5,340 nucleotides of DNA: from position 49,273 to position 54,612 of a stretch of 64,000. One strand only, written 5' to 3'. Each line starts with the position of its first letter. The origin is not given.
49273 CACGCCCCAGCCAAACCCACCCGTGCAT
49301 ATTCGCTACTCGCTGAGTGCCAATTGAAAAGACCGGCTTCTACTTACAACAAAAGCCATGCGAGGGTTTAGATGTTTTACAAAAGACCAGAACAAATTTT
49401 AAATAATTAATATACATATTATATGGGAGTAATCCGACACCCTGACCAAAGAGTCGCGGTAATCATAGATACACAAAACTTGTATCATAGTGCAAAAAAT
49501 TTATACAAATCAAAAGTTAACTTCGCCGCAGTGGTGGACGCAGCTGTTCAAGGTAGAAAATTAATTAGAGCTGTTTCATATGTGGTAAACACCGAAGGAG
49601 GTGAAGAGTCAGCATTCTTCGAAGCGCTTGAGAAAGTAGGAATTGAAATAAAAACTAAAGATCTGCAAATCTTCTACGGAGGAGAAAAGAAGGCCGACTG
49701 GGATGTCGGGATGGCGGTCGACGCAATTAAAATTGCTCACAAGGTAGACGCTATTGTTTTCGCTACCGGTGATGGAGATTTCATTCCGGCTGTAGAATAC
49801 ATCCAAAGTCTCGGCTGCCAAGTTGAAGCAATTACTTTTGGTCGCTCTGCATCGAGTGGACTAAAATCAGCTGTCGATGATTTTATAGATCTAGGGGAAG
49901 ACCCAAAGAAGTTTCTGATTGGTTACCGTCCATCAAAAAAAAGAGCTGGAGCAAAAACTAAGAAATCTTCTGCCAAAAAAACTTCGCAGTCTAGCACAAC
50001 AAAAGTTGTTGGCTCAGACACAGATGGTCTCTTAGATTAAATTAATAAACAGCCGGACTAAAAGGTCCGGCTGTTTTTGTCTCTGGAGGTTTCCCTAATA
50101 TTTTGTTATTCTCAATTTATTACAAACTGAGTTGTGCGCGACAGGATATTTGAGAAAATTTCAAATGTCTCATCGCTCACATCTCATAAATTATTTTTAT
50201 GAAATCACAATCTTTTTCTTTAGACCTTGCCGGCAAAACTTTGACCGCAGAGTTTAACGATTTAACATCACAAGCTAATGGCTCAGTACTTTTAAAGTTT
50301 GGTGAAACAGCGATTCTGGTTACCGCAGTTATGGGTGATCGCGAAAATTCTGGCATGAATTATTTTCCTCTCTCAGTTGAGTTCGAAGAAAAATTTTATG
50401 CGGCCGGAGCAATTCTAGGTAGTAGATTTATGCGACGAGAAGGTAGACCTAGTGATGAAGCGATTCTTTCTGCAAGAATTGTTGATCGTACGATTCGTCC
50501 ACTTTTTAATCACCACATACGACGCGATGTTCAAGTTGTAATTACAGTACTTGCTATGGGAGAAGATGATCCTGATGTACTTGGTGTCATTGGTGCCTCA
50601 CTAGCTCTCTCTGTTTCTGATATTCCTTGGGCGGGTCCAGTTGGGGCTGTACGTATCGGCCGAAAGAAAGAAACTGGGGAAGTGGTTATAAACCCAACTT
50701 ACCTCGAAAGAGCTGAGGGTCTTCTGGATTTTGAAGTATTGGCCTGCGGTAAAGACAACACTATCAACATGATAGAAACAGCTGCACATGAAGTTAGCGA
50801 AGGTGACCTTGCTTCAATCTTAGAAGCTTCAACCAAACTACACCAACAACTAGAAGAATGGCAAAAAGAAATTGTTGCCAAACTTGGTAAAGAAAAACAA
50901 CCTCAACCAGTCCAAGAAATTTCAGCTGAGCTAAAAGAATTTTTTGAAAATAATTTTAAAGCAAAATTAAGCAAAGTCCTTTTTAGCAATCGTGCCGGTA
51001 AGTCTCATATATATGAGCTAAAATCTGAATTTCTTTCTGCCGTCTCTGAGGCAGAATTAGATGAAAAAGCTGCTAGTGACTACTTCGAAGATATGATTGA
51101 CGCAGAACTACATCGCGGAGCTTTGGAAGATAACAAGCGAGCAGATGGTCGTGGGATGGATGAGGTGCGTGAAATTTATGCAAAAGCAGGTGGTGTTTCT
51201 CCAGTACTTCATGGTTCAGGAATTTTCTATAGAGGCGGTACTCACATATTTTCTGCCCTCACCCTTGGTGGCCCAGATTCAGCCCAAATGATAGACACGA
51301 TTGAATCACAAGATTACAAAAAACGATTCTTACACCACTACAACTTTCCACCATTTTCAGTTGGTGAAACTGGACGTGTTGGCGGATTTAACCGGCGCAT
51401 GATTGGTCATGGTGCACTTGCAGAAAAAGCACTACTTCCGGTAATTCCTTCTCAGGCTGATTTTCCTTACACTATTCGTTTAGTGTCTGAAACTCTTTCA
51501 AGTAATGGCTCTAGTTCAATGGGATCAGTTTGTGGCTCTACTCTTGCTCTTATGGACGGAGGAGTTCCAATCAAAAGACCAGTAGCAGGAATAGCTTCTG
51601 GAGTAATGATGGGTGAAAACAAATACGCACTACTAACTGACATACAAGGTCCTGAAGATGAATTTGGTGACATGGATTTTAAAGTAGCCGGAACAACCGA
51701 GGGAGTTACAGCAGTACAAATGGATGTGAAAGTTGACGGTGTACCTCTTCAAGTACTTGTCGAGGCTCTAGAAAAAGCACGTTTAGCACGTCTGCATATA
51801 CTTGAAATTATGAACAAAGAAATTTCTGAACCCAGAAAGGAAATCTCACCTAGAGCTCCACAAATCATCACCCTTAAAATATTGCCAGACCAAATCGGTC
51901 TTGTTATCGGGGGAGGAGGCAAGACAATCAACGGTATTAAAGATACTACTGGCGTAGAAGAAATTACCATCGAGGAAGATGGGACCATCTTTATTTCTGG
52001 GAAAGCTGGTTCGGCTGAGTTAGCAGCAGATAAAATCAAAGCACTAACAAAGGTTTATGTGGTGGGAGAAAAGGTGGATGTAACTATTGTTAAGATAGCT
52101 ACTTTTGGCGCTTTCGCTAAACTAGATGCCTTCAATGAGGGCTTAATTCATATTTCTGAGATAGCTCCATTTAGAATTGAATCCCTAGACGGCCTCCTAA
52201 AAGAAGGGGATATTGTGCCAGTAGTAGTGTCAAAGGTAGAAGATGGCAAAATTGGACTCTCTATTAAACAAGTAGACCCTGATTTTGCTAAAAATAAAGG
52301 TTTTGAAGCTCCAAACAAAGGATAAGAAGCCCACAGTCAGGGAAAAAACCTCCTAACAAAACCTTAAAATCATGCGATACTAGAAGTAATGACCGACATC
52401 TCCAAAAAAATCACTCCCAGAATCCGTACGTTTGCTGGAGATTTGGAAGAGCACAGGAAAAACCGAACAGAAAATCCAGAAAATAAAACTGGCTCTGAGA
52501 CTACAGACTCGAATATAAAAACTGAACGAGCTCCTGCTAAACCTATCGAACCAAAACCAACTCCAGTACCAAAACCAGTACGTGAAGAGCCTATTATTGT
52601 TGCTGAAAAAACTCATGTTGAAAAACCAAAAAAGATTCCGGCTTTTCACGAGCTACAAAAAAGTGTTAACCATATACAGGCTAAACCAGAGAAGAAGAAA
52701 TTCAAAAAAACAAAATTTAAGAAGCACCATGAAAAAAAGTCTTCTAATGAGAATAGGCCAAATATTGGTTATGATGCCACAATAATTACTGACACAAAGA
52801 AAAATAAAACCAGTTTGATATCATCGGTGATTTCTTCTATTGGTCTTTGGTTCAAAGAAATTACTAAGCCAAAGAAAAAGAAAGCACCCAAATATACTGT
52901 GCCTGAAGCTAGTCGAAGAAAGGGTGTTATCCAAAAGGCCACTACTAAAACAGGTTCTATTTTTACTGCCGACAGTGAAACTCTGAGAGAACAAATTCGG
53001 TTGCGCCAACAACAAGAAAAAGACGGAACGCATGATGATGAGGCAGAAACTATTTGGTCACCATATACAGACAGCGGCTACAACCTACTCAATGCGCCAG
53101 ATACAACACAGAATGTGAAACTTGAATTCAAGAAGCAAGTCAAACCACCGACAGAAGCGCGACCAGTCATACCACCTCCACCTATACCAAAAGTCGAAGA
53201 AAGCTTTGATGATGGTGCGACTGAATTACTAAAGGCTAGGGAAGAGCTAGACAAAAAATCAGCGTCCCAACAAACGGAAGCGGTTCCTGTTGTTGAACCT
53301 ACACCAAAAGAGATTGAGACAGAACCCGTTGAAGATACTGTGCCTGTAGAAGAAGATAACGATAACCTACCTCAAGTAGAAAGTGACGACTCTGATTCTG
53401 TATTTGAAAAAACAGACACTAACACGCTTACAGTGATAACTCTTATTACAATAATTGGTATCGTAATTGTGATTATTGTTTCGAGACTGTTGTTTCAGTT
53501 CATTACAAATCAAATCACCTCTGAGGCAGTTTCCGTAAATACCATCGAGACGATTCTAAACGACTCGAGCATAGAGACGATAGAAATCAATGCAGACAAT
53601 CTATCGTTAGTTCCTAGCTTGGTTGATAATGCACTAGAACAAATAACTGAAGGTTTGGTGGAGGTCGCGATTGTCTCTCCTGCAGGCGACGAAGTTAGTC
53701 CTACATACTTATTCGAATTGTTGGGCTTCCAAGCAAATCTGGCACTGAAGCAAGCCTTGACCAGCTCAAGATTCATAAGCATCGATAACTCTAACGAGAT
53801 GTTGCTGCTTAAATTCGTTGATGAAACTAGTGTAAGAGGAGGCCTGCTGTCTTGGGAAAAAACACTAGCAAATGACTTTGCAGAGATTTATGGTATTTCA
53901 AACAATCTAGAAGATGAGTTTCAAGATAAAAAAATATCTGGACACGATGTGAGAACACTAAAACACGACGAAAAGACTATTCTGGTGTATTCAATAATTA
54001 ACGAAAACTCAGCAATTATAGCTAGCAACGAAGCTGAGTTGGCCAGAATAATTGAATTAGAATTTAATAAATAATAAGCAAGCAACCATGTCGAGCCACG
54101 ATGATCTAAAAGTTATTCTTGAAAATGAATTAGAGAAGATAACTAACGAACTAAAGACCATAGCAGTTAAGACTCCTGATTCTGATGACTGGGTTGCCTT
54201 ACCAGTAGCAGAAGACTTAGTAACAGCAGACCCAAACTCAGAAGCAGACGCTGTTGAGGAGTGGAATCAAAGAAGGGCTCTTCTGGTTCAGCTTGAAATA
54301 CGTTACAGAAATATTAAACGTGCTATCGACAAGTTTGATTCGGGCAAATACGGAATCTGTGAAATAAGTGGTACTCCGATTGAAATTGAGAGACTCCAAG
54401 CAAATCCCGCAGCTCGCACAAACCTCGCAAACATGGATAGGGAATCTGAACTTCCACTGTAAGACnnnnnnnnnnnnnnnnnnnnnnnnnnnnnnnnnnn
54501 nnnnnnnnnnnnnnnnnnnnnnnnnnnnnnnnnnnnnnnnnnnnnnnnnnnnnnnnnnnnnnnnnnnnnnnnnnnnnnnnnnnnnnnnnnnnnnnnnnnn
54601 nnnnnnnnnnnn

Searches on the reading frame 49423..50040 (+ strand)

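Call 77: search_protein_families(library=pfam, proteins=[window:49423-50040:+], max_evalue=0.001)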
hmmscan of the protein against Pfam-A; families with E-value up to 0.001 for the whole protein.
window:49423-50040:+ (205 aa): 1 family
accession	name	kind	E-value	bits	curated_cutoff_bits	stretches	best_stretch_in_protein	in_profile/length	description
PF01936.24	NYN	-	4.8e-31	108.7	24.2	1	10-157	1-144/145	NYN domain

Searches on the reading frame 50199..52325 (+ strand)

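Call 11: search_protein_families(library=pfam, proteins=[window:50199-52325:+], max_evalue=0.0001)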
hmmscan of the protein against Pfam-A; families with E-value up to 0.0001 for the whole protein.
window:50199-52325:+ (708 aa): 4 families
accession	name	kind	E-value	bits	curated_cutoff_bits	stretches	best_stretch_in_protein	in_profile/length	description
PF01138.27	RNase_PH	-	2.7e-44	151.2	25.5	2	13-143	3-130/130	3' exoribonuclease family, domain 1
PF03725.20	RNase_PH_C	-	6.6e-11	42.4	20.8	1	146-212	1-65/67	3' exoribonuclease family, domain 2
PF00575.29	S1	-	4.2e-09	37.1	22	1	622-689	4-73/74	S1 RNA binding domain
PF00013.35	KH_1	-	1.4e-08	34.8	21.5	1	557-614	2-65/66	KH domain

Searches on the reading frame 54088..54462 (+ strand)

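Call 77: search_protein_families(library=pfam, proteins=[window:54088-54462:+], max_evalue=0.001)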
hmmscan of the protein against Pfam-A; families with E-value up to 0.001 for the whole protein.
window:54088-54462:+ (124 aa): 1 family
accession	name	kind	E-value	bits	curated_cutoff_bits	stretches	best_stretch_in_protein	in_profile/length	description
PF01258.23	zf-dskA_traR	-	1.1e-05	25.7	24.9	1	86-110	1-25/36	Prokaryotic dksA/traR C4-type zinc finger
